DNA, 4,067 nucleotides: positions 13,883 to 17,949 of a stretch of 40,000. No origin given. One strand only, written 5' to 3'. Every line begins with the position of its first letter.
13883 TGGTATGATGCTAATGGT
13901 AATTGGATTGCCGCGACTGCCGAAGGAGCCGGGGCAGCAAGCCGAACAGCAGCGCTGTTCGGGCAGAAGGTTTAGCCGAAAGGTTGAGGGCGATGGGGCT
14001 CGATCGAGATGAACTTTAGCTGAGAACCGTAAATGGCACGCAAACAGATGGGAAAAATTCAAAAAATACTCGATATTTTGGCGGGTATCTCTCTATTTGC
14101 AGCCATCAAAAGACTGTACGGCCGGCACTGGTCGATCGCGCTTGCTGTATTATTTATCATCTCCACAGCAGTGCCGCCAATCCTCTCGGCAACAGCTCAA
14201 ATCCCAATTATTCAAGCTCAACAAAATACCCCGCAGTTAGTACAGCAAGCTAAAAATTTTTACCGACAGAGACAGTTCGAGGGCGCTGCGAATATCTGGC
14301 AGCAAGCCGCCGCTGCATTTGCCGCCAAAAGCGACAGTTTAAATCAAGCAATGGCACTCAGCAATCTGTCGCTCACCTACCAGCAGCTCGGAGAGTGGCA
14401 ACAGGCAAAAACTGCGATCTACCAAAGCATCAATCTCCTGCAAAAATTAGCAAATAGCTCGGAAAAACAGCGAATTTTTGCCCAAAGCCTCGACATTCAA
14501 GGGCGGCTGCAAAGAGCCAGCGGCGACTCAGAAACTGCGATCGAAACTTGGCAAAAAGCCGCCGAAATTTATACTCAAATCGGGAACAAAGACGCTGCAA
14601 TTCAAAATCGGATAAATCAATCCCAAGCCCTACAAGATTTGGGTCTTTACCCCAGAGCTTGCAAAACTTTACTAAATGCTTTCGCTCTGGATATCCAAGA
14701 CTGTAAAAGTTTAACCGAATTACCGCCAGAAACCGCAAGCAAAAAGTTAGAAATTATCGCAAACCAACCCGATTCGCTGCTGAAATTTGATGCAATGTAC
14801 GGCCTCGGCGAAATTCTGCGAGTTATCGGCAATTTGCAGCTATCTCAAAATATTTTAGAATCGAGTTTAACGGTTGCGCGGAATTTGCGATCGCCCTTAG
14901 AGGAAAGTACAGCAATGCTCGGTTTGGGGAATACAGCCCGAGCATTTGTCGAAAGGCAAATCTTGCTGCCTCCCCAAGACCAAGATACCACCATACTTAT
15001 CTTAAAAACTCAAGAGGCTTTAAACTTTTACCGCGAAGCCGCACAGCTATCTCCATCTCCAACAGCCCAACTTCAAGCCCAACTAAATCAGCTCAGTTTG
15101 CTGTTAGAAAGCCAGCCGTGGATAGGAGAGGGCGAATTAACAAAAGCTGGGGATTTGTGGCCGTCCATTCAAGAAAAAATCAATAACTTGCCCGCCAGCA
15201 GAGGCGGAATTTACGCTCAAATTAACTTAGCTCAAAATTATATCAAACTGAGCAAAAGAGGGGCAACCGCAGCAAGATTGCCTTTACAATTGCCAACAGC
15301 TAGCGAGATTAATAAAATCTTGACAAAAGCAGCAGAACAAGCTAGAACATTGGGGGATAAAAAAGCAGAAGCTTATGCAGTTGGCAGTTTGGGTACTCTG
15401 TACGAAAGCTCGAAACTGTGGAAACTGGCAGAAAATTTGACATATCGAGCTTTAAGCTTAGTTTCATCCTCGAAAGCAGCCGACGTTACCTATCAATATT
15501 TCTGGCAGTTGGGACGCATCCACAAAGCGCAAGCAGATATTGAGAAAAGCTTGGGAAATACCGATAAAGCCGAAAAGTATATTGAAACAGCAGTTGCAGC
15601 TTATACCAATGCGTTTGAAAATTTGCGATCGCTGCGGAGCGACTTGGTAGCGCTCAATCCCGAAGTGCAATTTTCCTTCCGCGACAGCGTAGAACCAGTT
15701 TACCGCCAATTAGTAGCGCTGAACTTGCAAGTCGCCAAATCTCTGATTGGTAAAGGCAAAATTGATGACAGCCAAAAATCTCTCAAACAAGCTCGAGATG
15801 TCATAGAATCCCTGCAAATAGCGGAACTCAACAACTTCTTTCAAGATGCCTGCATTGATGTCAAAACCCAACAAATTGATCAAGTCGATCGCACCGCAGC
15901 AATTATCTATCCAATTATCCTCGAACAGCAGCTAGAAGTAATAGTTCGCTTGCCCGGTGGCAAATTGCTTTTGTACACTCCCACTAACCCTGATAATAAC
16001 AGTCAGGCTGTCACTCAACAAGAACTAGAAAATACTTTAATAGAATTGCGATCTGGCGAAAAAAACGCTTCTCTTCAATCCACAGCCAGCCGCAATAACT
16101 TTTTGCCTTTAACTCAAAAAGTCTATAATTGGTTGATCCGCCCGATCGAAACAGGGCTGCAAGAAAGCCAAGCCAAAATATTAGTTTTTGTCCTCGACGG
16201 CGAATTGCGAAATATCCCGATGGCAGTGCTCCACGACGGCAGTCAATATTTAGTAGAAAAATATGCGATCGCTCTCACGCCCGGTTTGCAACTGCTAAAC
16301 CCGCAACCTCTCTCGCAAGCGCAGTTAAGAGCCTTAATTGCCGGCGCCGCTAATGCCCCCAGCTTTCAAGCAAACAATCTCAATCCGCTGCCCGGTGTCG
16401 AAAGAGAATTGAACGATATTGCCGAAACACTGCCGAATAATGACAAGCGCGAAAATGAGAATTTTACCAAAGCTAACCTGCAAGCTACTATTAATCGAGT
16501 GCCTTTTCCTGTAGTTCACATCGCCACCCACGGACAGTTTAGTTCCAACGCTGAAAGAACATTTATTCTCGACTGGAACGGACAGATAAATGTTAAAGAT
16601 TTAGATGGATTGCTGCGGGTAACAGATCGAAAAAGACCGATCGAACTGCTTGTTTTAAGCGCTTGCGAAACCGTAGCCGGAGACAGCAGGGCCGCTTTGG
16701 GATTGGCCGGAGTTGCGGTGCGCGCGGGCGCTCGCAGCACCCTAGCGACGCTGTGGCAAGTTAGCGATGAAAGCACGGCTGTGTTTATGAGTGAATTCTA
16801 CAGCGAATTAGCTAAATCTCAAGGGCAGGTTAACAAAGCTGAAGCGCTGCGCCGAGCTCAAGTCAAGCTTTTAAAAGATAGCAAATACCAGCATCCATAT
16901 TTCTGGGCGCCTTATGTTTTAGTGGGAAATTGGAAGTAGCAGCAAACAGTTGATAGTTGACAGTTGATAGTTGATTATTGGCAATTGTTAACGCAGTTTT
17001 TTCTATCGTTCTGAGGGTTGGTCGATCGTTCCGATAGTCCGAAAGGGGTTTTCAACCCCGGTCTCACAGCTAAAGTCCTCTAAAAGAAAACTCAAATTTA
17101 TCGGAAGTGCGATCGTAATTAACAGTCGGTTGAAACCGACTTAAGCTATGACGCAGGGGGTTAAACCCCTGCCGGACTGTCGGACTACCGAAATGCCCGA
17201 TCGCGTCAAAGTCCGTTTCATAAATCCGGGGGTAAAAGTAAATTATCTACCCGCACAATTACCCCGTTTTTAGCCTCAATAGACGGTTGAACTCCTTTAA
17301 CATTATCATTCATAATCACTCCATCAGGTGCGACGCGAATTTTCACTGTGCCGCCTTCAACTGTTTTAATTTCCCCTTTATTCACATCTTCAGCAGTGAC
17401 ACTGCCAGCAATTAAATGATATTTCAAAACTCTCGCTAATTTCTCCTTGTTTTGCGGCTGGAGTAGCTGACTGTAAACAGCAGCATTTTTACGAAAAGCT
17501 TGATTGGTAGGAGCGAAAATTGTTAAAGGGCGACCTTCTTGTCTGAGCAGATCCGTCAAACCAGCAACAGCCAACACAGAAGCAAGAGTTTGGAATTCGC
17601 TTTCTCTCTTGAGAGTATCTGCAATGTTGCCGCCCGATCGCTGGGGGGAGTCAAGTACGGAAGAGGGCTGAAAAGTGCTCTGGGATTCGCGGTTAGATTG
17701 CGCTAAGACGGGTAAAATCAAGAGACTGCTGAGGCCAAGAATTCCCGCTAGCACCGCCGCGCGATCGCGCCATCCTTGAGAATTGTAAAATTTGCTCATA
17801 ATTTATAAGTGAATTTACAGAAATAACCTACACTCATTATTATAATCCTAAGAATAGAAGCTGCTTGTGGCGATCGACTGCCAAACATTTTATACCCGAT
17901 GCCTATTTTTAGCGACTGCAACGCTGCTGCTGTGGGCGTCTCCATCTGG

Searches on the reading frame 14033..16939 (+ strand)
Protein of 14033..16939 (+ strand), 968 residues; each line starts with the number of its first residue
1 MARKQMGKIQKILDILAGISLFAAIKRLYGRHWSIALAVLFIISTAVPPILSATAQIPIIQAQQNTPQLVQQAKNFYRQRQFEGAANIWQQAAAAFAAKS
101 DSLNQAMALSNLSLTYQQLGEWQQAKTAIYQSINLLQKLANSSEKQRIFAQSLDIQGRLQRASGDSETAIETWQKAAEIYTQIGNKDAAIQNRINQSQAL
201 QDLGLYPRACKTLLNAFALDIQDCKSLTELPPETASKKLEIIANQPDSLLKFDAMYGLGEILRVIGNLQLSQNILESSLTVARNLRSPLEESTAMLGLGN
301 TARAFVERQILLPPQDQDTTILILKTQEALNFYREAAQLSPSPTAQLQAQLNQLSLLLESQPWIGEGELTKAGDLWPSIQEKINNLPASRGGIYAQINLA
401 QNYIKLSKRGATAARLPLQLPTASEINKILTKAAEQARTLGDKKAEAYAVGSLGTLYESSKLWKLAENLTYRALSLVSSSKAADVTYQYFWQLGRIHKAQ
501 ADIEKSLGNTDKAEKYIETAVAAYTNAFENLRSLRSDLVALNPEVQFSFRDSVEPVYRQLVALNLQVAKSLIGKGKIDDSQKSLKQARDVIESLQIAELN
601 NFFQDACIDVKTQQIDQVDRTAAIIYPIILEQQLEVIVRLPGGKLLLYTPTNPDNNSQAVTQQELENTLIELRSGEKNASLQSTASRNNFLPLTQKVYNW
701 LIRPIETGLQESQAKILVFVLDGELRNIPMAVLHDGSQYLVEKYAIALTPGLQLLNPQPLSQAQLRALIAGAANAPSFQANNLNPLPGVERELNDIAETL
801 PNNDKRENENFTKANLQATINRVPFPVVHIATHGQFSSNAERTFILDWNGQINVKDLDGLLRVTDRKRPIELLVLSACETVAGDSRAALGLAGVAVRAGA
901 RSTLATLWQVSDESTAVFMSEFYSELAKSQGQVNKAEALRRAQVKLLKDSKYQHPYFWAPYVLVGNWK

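Call 4: search_protein_families(library=pfam, proteins=[window:14033-16939:+], max_evalue=0.01)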
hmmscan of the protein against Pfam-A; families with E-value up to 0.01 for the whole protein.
window:14033-16939:+ (968 aa): 8 families
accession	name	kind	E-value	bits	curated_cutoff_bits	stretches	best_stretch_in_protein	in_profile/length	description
PF12770.12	CHAT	-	7.7e-63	213.1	24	1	693-966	3-289/289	CHAT domain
PF13424.12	TPR_12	-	3.5e-17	62.8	30.1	1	73-137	10-76/77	Tetratricopeptide repeat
PF07719.23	TPR_2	-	6.6e-09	35.7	27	0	106-128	1-23/34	Tetratricopeptide repeat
PF13181.12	TPR_8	-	2.2e-06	27.8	25.7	0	501-522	8-29/34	Tetratricopeptide repeat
PF13176.12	TPR_7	-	0.0001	22.6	27.9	0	108-125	1-18/36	Tetratricopeptide repeat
PF00515.34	TPR_1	-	0.00011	22.3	27.8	0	326-342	17-33/34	Tetratricopeptide repeat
PF14938.12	SNAP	-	0.0011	18.9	25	0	68-211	36-176/282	Soluble NSF attachment protein, SNAP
PF13374.12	TPR_10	-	0.0099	16.3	27.5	0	106-139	2-35/42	Tetratricopeptide repeat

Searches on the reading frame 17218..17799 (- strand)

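Call 13: search_protein_families(library=pfam, proteins=[window:17218-17799:-], max_evalue=0.001)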
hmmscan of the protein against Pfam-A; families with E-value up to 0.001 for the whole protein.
window:17218-17799:- (193 aa): 1 family
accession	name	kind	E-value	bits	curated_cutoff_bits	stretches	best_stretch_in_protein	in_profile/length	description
PF02469.27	Fasciclin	-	6.6e-27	94.6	22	1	68-190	2-123/123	Fasciclin domain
